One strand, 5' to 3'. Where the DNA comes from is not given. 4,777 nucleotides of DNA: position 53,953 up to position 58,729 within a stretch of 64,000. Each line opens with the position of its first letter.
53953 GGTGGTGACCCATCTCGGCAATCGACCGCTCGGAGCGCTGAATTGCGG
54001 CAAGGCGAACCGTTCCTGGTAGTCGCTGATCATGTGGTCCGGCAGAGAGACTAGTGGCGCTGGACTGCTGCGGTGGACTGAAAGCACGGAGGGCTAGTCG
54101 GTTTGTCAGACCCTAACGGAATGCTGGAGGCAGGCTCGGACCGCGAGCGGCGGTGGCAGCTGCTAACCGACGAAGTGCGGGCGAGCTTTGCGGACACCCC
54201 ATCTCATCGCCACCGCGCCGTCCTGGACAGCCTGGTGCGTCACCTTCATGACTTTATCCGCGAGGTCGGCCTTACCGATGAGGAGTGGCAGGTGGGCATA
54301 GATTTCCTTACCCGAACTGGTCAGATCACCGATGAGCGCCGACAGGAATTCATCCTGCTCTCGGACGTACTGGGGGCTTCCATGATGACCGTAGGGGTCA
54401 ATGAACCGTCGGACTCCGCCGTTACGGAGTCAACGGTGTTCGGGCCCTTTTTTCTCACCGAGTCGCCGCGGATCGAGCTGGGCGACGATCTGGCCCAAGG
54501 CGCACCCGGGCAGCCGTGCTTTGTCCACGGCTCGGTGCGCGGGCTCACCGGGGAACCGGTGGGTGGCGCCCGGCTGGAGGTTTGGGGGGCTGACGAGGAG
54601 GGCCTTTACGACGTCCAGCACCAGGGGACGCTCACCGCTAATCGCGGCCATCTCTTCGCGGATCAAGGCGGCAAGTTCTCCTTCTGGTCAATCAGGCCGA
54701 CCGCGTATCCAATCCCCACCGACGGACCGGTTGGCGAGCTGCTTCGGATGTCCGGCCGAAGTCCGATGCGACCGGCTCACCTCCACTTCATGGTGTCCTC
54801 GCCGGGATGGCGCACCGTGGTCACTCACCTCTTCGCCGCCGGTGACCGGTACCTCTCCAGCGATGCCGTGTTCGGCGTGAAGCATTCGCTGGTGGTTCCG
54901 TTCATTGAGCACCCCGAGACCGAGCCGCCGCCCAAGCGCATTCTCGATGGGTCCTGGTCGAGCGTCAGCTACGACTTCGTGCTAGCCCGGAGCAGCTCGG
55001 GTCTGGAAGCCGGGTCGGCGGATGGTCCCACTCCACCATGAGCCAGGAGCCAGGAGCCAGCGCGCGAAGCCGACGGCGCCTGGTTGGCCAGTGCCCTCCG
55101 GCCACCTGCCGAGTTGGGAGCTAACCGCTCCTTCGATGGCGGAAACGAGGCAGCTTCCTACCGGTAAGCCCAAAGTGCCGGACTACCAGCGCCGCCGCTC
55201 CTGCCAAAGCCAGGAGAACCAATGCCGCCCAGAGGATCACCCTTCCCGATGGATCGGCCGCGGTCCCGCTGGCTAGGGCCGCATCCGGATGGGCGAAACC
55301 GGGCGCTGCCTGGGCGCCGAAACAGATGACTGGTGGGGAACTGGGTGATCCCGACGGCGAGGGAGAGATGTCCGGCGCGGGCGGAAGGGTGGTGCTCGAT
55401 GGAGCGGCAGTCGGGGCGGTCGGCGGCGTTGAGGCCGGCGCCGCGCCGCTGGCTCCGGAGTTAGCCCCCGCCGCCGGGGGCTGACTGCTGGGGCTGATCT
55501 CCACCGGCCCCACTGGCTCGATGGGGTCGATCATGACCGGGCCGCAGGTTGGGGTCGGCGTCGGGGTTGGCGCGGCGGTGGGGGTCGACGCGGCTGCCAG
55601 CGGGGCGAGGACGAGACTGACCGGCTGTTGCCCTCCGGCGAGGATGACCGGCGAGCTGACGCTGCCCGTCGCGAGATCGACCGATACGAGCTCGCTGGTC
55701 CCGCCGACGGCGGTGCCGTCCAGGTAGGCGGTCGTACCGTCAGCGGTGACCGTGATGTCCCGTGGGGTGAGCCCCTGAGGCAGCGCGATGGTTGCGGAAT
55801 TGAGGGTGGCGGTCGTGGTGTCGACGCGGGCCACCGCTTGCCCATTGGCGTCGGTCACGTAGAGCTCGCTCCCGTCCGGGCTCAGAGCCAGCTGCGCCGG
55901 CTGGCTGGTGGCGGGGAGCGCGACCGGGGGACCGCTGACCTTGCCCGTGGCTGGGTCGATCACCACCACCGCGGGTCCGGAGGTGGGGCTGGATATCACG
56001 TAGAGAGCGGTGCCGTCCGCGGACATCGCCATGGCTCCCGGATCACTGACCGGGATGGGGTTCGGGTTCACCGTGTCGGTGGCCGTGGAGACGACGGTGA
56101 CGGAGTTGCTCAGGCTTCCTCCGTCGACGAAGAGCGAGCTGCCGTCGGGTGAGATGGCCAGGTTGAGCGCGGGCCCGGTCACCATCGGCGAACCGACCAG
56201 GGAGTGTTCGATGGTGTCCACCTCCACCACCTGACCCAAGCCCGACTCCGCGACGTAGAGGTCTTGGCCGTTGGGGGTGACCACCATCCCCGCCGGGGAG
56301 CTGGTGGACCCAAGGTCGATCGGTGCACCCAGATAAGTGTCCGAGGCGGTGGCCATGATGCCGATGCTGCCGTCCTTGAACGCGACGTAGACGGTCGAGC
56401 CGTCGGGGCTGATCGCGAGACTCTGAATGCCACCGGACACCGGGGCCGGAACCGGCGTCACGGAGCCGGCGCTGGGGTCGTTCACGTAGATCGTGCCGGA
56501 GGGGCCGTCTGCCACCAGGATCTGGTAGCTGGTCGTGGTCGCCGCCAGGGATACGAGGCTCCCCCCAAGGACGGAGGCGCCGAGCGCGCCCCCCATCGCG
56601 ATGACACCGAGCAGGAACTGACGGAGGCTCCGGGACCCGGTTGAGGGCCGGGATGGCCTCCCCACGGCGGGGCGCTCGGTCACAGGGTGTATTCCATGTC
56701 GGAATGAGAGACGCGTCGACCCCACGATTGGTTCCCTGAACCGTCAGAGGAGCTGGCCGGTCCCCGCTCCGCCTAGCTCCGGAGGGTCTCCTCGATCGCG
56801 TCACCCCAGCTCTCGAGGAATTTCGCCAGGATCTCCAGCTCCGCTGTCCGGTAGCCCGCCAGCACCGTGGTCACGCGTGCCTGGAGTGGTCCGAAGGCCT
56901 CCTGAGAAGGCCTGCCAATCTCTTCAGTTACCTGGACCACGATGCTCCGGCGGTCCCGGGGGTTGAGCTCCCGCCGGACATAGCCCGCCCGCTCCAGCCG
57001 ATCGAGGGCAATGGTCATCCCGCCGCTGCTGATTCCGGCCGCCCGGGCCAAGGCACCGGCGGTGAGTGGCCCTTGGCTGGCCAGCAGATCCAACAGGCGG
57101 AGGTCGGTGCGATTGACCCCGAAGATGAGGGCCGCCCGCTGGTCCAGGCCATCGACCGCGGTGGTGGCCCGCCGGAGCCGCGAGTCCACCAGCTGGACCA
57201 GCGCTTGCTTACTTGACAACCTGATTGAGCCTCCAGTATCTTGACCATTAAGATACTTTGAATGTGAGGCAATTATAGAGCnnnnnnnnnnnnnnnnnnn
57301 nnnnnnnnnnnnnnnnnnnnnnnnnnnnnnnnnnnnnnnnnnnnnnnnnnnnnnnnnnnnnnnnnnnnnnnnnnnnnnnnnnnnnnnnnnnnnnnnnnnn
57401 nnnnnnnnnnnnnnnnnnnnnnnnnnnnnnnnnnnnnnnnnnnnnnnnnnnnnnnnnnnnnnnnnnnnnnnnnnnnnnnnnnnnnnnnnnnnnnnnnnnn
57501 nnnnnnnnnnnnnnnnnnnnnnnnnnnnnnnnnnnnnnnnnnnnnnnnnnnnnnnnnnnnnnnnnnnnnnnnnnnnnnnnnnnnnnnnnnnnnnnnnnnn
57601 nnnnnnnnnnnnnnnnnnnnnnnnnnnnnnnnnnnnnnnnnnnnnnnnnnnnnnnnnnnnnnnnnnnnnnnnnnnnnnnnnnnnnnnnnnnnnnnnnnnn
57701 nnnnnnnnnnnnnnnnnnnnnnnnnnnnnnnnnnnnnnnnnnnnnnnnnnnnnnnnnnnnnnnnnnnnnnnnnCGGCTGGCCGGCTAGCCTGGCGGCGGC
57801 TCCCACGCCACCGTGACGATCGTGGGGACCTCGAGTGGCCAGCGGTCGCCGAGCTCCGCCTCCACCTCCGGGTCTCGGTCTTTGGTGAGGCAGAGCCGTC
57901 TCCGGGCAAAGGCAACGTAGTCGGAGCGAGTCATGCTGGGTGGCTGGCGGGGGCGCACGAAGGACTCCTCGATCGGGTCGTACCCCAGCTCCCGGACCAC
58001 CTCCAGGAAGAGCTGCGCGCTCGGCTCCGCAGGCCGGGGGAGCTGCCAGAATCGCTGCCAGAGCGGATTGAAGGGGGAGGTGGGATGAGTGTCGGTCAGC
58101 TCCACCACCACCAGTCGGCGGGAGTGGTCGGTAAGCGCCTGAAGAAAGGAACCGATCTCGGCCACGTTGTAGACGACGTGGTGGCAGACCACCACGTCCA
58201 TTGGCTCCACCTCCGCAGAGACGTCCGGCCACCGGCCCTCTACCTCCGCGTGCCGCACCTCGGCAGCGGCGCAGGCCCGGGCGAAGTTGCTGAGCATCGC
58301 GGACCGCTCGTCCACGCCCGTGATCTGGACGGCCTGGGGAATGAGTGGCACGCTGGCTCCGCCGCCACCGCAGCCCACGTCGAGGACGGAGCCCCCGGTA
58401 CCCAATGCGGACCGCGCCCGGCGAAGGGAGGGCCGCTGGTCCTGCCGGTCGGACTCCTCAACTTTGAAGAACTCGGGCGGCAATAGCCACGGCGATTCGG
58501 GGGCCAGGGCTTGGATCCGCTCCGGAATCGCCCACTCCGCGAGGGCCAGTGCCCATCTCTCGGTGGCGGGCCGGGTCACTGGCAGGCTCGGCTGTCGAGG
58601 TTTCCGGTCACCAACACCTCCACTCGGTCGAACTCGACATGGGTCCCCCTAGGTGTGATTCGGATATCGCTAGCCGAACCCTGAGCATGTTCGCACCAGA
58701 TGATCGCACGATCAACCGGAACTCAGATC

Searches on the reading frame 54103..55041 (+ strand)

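Call 40: search_protein_families(library=pfam, proteins=[window:54103-55041:+], max_evalue=0.0001)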
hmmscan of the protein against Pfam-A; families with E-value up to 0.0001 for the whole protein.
window:54103-55041:+ (312 aa): 2 families
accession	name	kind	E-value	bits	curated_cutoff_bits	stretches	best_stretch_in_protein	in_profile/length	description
PF00775.27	Dioxygenase_C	-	2.1e-33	115.8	27.3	1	132-295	23-181/182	Dioxygenase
PF04444.19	Dioxygenase_N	-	5.8e-27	93.8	27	1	35-106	2-73/75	Catechol dioxygenase N terminus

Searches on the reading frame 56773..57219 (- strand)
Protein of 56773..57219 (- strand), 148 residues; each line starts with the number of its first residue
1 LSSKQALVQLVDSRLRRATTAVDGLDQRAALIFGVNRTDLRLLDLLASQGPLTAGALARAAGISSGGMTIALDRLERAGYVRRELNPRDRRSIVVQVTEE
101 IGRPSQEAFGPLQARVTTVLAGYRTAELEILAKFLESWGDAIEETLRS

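Call 40: search_protein_families(library=pfam, proteins=[window:56773-57219:-], max_evalue=0.0001)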
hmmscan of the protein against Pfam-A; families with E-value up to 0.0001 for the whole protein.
window:56773-57219:- (148 aa): 5 families
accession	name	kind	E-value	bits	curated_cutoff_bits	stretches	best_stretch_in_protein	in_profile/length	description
PF12802.13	MarR_2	-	1.6e-15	57.5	27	1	33-92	1-61/61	MarR family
PF01047.28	MarR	-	4.2e-14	52.6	24.6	1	36-93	2-59/59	MarR family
PF13412.12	HTH_24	-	1.7e-08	34.3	21.9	1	36-82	2-48/48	Winged helix-turn-helix DNA-binding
PF12840.13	HTH_20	-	9.4e-06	26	27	1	37-79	4-46/51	Helix-turn-helix domain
PF01978.25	TrmB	-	7.1e-05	23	25.6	0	33-85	4-56/68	Sugar-specific transcriptional regulator TrmB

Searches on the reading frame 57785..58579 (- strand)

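Call 40: search_protein_families(library=pfam, proteins=[window:57785-58579:-], max_evalue=0.0001)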
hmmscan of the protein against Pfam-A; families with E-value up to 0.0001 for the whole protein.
window:57785-58579:- (264 aa): 5 families
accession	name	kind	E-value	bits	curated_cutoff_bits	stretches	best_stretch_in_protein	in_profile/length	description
PF13649.12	Methyltransf_25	-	3.2e-09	37.8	27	1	65-149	1-89/97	Methyltransferase domain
PF08242.18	Methyltransf_12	-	5.4e-09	37.1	30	1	66-152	1-91/98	Methyltransferase domain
PF13489.12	Methyltransf_23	-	6.1e-09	36.3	27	1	53-185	14-139/164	Methyltransferase domain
PF08241.18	Methyltransf_11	-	1.6e-07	32.3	21.2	1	66-149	1-83/95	Methyltransferase domain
PF13847.12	Methyltransf_31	-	4.1e-05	23.7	27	1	62-149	4-97/145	Methyltransferase domain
